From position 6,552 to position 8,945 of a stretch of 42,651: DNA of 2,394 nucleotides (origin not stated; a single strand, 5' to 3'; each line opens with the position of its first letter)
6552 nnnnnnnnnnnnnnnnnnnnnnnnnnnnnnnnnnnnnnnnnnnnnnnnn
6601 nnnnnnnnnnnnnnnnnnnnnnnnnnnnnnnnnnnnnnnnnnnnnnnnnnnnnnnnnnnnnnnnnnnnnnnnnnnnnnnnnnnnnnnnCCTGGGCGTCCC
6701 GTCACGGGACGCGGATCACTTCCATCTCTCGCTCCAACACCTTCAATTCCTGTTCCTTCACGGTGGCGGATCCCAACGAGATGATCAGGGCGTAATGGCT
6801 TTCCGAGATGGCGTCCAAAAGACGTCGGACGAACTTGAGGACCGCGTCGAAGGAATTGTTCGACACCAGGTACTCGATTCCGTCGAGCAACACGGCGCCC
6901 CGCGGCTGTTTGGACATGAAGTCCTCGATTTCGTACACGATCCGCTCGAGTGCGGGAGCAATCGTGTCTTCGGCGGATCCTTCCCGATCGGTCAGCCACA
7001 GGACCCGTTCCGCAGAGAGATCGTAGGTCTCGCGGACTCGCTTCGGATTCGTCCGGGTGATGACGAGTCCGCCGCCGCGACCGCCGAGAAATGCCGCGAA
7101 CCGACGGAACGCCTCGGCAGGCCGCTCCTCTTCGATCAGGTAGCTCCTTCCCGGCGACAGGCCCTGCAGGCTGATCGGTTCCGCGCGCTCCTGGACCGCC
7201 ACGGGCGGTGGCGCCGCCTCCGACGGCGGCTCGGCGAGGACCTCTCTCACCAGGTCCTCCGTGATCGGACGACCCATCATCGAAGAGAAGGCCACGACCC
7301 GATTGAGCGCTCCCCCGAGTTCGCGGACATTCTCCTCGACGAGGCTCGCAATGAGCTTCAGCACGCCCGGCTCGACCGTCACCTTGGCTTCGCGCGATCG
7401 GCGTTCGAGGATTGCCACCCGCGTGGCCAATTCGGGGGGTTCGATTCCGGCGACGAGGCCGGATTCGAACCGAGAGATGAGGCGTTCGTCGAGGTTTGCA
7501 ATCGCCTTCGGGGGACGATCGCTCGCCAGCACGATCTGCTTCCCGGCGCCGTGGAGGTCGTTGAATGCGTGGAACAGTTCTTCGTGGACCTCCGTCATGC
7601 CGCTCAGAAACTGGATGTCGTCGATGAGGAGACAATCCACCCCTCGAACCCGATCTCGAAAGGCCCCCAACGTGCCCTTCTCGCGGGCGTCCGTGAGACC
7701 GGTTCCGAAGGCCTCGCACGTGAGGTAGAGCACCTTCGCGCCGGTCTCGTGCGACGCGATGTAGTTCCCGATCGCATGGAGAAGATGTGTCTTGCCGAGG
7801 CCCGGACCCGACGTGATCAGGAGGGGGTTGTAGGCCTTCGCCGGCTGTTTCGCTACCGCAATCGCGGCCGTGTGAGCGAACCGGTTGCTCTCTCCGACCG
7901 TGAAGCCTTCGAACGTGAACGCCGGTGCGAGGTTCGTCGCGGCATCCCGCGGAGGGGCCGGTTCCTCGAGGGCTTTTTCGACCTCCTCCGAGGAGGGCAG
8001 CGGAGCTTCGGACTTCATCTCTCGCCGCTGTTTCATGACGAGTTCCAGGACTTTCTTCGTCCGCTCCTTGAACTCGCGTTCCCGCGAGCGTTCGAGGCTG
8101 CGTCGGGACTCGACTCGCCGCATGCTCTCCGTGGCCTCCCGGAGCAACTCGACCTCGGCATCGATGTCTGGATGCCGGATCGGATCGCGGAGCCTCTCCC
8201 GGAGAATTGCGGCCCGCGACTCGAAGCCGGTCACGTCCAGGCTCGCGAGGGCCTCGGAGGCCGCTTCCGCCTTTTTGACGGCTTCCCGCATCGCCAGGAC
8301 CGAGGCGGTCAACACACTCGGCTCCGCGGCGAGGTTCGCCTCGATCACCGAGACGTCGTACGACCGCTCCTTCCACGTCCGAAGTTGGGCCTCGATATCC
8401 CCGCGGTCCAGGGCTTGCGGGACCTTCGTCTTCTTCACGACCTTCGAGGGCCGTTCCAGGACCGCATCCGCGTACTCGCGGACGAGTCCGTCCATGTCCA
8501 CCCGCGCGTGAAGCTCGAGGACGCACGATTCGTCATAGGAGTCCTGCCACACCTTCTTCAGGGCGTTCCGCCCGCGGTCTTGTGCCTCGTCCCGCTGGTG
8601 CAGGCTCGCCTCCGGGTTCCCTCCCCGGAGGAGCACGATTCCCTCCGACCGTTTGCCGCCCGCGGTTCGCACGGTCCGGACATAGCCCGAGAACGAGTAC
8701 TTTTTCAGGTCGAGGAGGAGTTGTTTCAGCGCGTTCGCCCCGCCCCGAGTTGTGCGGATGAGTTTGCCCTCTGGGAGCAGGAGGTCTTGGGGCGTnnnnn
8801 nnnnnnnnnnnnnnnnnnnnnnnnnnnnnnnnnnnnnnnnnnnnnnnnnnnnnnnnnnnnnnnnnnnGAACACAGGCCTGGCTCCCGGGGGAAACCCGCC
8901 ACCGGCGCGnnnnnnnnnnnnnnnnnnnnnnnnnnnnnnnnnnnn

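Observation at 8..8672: Zinc-ribbon / KaiC-like / DnaA-DUF835 five-gene neighbourhood: candidate uncharacterised two-ATPase membrane-associated system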

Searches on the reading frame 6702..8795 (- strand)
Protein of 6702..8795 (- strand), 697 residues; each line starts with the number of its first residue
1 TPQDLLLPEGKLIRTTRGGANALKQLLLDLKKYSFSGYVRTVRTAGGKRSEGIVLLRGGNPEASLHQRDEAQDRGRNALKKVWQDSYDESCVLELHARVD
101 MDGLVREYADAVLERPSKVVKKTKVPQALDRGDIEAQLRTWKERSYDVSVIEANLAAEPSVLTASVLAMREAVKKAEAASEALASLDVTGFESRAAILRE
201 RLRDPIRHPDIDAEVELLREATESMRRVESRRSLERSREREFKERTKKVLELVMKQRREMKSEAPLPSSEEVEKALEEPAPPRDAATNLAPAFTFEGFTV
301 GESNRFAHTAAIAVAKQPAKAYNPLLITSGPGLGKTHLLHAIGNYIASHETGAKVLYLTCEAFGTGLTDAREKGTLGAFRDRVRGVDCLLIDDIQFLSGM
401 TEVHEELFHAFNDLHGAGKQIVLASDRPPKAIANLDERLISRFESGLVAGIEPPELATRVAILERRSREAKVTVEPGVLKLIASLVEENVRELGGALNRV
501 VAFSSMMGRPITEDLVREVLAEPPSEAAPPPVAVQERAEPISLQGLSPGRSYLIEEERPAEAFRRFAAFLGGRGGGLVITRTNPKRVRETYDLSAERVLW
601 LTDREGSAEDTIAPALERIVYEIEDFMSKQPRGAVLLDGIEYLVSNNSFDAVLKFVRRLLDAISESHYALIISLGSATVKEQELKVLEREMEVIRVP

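Call 3: search_protein_families(library=pfam, proteins=[window:6702-8672:-], max_evalue=0.01)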
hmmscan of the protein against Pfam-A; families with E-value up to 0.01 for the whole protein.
window:6702-8672:- (656 aa): 8 families
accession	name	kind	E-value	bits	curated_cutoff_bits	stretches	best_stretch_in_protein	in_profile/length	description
PF00308.24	Bac_DnaA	-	1.7e-57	194.6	23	1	249-408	2-161/162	Bacterial DnaA ATPAse domain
PF05763.18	DUF835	-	1.3e-27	96.6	33.1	1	533-650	20-136/136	Protein of unknown function (DUF835)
PF01695.23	IstB_IS21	-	2.7e-07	30.8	24.1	1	284-387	95-195/238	IstB-like ATP binding protein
PF13401.12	AAA_22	-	5.8e-06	27.1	27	0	285-382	9-120/130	AAA domain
PF00004.35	AAA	-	0.00022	22.1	21.2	1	285-404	2-125/131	ATPase family associated with various cellular activities (AAA)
PF05496.18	RuvB_N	-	0.0019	18.4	27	1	268-373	20-111/159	Holliday junction DNA helicase RuvB P-loop domain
PF13245.12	AAA_19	-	0.0033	18.1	25.1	1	278-318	8-48/134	AAA domain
PF13173.12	AAA_14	-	0.0059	17.1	27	0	291-368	12-86/129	AAA domain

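Call 4: search_protein_families(library=ncbifam, proteins=[window:6702-8672:-], max_evalue=0.01)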
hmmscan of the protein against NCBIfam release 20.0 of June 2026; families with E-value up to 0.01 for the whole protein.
window:6702-8672:- (656 aa): 20 families
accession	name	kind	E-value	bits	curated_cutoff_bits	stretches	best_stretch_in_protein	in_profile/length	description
TIGR00362.1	DnaA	equivalog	4.9e-92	309.3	343.9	1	198-481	48-337/437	chromosomal replication initiator protein DnaA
NF001154.0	PRK00149.3-3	equivalog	2.8e-59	201.3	410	1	189-481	60-358/462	chromosomal replication initiator protein DnaA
NF009087.0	PRK12422.1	equivalog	3.1e-39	135.4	657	1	246-461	102-319/455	chromosomal replication initiator protein DnaA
TIGR03420.1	DnaA_homol_Hda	equivalog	1.3e-25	90.2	194.8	1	249-480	9-226/226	DnaA regulatory inactivator Hda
NF038214.1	IS21_help_AAA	equivalog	7.7e-13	48.7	200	1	282-387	91-193/232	IS21-like element helper ATPase IstB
NF005304.0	PRK06835.1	equivalog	1.6e-09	37.4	215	1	277-402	179-305/330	ATP-binding protein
NF005982.0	PRK08084.1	equivalog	2.8e-09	36.9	268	1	253-479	20-233/235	DnaA inactivator Hda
NF006485.0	PRK08903.1-5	equivalog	6.2e-08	32.5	289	1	378-486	123-232/233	DnaA regulatory inactivator Hda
NF005378.0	PRK06921.1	subfamily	5.4e-07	29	207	1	282-402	118-240/266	hypothetical protein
NF005098.0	PRK06526.1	subfamily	3.8e-06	26.5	296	1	278-367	107-193/266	transposase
NF006571.0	PRK09087.1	equivalog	9e-06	25.6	297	1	347-481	91-222/228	DnaA regulatory inactivator HdaA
NF009043.0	PRK12377.1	subfamily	2.7e-05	23.9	389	1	246-354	65-173/248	ATP-binding protein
NF051883.1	DnaARegInactHdaA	equivalog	3.5e-05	23.5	300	1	249-481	12-224/229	DnaA regulatory inactivator HdaA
NF006505.0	PRK08939.1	equivalog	0.00013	21.4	228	1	270-353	145-226/306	primosomal protein DnaI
NF006038.0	PRK08181.1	subfamily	0.00065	19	317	1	247-357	71-181/271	transposase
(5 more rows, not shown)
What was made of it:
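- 6702..8795 (-): Gene e, 697 aa, with four modules. N-domain: residues 1-125 = 8421-8795. One ~100-aa '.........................' helical repeat: residues 131-240 = 8076-8405. Bacterial DnaA-type AAA+ with lid: residues ~290-521 = 7233-7928. DUF835 / inactivated KaiC-like domain: residues ~540-697 = 6705-7178. DnaA domain IV is absent. Domain calls come from Pfam and NCBIfam (calls 3, 4).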

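Call 8: find_homologous_proteins(query=window:6702-8672:-, max_evalue=0.00001)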
Query window:6702-8672:- (656 aa): 7631 proteins with E <= 0.00001 among 8000 candidates; the best 120 are listed.
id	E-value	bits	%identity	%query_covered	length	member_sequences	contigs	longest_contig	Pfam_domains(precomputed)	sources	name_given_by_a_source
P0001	0.0e+0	1383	100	98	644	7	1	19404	PF01695.24,PF00308.25,PF05763.19,PF13401.13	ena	-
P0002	0.0e+0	1314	92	100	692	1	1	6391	PF01695.24,PF00308.25,PF05763.19,PF13401.13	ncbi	-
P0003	0.0e+0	1313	92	100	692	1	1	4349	PF01695.24,PF00308.25,PF05763.19,PF13401.13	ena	-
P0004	0.0e+0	1302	91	100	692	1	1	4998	PF01695.24,PF00308.25,PF05763.19,PF13401.13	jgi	-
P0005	0.0e+0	1246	89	98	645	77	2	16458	PF01695.24,PF00308.25,PF05763.19,PF13401.13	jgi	-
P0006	0.0e+0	1245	88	100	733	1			PF01695.24,PF00308.25,PF05763.19,PF13401.13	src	-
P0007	0.0e+0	1238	89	98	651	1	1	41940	PF01695.24,PF00308.25,PF05763.19,PF13401.13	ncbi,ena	-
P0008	0.0e+0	1237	89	98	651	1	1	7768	PF01695.24,PF00308.25,PF05763.19,PF13401.13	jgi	-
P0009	0.0e+0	1237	89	98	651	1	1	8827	PF01695.24,PF00308.25,PF05763.19,PF13401.13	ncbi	-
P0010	0.0e+0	1232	88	98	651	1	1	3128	PF01695.24,PF00308.25,PF05763.19,PF13401.13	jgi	-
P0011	0.0e+0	1119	78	100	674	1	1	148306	PF01695.24,PF00308.25,PF05763.19,PF13401.13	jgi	jgi:chromosomal replication initiator protein DnaA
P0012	0.0e+0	1119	78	100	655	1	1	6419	PF01695.24,PF00308.25,PF05763.19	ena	-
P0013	0.0e+0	1117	76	100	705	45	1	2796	PF01695.24,PF00308.25,PF05763.19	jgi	-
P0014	0.0e+0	1114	78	100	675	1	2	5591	PF01695.24,PF00308.25,PF05763.19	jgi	jgi:chromosomal replication initiator protein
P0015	0.0e+0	1113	78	100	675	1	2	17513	PF01695.24,PF00308.25,PF05763.19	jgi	jgi:chromosomal replication initiator protein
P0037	0.0e+0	1040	72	100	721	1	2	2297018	PF01695.24,PF00308.25,PF05763.19,PF13401.13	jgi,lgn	jgi:chromosomal replication initiator protein DnaA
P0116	1.3e-254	865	61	99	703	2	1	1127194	PF00308.25,PF05763.19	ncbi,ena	-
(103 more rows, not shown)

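Call 23: find_related_loci(query=A1, collection=genome_contigs, flank=10000)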
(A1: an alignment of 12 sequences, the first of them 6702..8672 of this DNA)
Query A1 (656 aa) in genome_contigs; peptide patterns used: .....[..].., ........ (x = any residue, [..] = any of these).
160 stretches matched a pattern; 55 encode a relative of the query (tblastn E <= 1e-3); 50 distinct loci.
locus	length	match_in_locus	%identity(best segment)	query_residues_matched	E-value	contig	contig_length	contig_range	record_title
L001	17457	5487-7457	89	1-656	0e+0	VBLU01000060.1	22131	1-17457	MAG: Methanobacteriota archaeon isolate EA_5 14_1009_16_20cm_scaffold_2181, whole genome shotgun sequence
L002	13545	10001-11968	76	1-656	0e+0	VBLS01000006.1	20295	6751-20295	MAG: Methanobacteriota archaeon isolate EA_3 14_0903_13_40cm_scaffold_1331, whole genome shotgun sequence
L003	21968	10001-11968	76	1-656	0e+0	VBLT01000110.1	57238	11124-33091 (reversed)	MAG: Methanobacteriota archaeon isolate EA_4 14_0903_12_30cm_scaffold_533, whole genome shotgun sequence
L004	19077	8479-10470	73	1-656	0e+0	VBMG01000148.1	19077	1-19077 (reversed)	MAG: Methanobacteriota archaeon isolate EA_17 14_0929_05_40cm_scaffold_3205, whole genome shotgun sequence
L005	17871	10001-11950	74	1-653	0e+0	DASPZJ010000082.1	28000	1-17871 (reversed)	MAG TPA_asm: Thermoplasmata archaeon isolate SMAG_U11616 k141_566700, whole genome shotgun sequence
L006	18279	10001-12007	71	1-656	0e+0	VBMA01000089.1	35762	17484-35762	MAG: Methanobacteriota archaeon isolate EA_11 14_0903_13_40cm_scaffold_693, whole genome shotgun sequence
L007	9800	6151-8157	72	1-656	0e+0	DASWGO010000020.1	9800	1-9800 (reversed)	MAG TPA_asm: Thermoplasmata archaeon isolate SMAG_U2818 k141_909593, whole genome shotgun sequence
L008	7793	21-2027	72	1-656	0e+0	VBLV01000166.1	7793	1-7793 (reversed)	MAG: Methanobacteriota archaeon isolate EA_6 14_0903_13_40cm_scaffold_8117, whole genome shotgun sequence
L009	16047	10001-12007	72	1-656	0e+0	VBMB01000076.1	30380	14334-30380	MAG: Methanobacteriota archaeon isolate EA_12 14_1009_12_30cm_scaffold_4161, whole genome shotgun sequence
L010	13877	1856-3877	72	1-655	0e+0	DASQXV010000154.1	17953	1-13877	MAG TPA_asm: Thermoplasmata archaeon isolate SMAG_U11048 k141_575659, whole genome shotgun sequence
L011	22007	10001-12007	71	1-656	0e+0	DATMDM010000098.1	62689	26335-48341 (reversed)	MAG TPA_asm: Thermoplasmata archaeon isolate SMAG_U13408 k141_338224, whole genome shotgun sequence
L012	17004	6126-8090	73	1-654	0e+0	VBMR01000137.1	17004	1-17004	MAG: Methanobacteriota archaeon isolate EA_28 14_0927_05_20cm_scaffold_1951, whole genome shotgun sequence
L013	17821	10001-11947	70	1-655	0e+0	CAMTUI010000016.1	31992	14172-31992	MAG: Euryarchaeota archaeon isolate G01_MAG_00007 genome assembly, contig: G01_MAG_00007_000000000022, whole genome shot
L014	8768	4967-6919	63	1-655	0e+0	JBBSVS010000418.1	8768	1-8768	MAG: Thermoplasmatota archaeon isolate H43-bin133_1 H43_bin133_1_000000000418, whole genome shotgun sequence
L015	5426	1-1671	73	94-653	0e+0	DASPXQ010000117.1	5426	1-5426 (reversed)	MAG TPA_asm: Thermoplasmata archaeon isolate SMAG_U11571 k141_1149602, whole genome shotgun sequence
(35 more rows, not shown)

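Call 24: search_protein_families(library=pfam, proteins=[P0037], max_evalue=10)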
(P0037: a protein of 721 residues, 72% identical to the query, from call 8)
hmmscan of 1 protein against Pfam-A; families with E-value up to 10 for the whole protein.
P0037 (721 aa): 12 families
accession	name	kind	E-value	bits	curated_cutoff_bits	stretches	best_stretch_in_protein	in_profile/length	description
PF00308.24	Bac_DnaA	-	1e-59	201.8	23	1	300-459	2-161/162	Bacterial DnaA ATPAse domain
PF05763.18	DUF835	-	5.1e-26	91.5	33.1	1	582-715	4-136/136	Protein of unknown function (DUF835)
PF01695.23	IstB_IS21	-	1.4e-07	31.7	24.1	1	335-438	95-195/238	IstB-like ATP binding protein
PF13401.12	AAA_22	-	1.1e-06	29.4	27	2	336-432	9-119/130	AAA domain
PF13173.12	AAA_14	-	0.00036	21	27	1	342-414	12-81/129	AAA domain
PF13245.12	AAA_19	-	0.00089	19.9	25.1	1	329-371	8-50/134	AAA domain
PF00004.35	AAA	-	0.0012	19.8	21.2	1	336-454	2-124/131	ATPase family associated with various cellular activities (AAA)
PF05496.18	RuvB_N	-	0.0056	16.9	27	1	306-433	7-117/159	Holliday junction DNA helicase RuvB P-loop domain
PF05729.18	NACHT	-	0.076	13.3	26.7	1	340-374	8-46/167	NACHT domain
PF20720.3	nSTAND3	-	0.14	12.3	27.2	1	320-367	5-50/155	Novel STAND NTPase 3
PF24883.2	NPHP3_N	-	0.19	12.3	24.8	1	333-372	23-60/164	Nephrocystin 3, N-terminal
PF00435.27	Spectrin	-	0.24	12.3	29.9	1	212-246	71-104/105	Spectrin repeat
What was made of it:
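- On PATAN (DUF4388) / DUF2226: e and P0037 get no direct hit, even at E <= 10 (call 24).
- Closest known: PATAN. Different: e itself gets no direct Pfam hit (call 24).
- Tried and rejected: None was found at E <= 10 (call 24).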

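Call 28: find_encoding_contigs(protein=P0001, flank=10000, max_places=3)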
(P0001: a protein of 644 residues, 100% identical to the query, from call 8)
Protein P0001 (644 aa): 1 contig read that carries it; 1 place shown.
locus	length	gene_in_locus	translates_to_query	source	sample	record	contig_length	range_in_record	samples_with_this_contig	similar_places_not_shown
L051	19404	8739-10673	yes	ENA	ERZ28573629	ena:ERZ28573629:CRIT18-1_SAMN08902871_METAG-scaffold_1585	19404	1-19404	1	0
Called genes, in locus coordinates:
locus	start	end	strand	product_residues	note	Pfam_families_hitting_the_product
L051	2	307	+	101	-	?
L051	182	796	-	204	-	-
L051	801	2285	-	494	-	PF00587:tRNA-synt_2b, PF03129:HGTP_anticodon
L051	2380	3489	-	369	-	PF01979:Amidohydro_1, PF07969:Amidohydro_3 (faint)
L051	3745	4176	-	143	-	-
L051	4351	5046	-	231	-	PF04536:TPM_phosphatase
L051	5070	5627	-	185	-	PF04011:LemA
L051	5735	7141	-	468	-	PF02133:Transp_cyt_pur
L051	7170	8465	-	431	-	PF00162:PGK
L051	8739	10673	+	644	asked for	PF00308:Bac_DnaA, PF01695:IstB_IS21 (weak), PF13401:AAA_22 (faint), PF05763:DUF835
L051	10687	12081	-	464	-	PF10571:UPF0547 (faint), PF13240:Zn_Ribbon_1 (faint), PF13248:Zn_ribbon_3 (faint), PF12773:DZR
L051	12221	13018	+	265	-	PF06745:ATPase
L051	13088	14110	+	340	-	-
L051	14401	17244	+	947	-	PF07705:CARDB, PF10571:UPF0547 (faint), PF12773:DZR (weak), PF13240:Zn_Ribbon_1 (faint), PF13248:Zn_ribbon_3 (faint)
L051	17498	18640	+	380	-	-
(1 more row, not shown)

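Call 29: find_encoding_contigs(protein=P0116, flank=10000, max_places=2)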
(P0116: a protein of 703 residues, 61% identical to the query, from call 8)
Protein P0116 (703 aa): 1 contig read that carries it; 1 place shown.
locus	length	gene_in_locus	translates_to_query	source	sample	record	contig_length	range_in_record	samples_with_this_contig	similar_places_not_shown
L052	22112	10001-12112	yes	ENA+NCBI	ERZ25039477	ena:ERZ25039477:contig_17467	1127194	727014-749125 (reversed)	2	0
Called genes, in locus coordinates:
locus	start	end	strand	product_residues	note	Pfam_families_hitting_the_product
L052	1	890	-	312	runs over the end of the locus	-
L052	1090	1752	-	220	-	-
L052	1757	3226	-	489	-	PF00587:tRNA-synt_2b, PF03129:HGTP_anticodon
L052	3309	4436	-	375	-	PF07969:Amidohydro_3 (faint), PF01979:Amidohydro_1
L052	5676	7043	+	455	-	PF13088:BNR_2 (faint)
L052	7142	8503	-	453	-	PF02133:Transp_cyt_pur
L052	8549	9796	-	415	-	PF00162:PGK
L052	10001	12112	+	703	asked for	PF00308:Bac_DnaA, PF05763:DUF835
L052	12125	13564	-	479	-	PF13248:Zn_ribbon_3 (faint), PF12773:DZR (weak)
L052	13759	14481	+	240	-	PF06745:ATPase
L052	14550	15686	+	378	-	-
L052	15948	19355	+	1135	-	PF13248:Zn_ribbon_3 (faint), PF07705:CARDB, PF12773:DZR (weak), PF13240:Zn_Ribbon_1 (faint)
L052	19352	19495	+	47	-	-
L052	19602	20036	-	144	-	-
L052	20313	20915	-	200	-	PF00437:T2SSE, PF23989:PilB3_C (weak)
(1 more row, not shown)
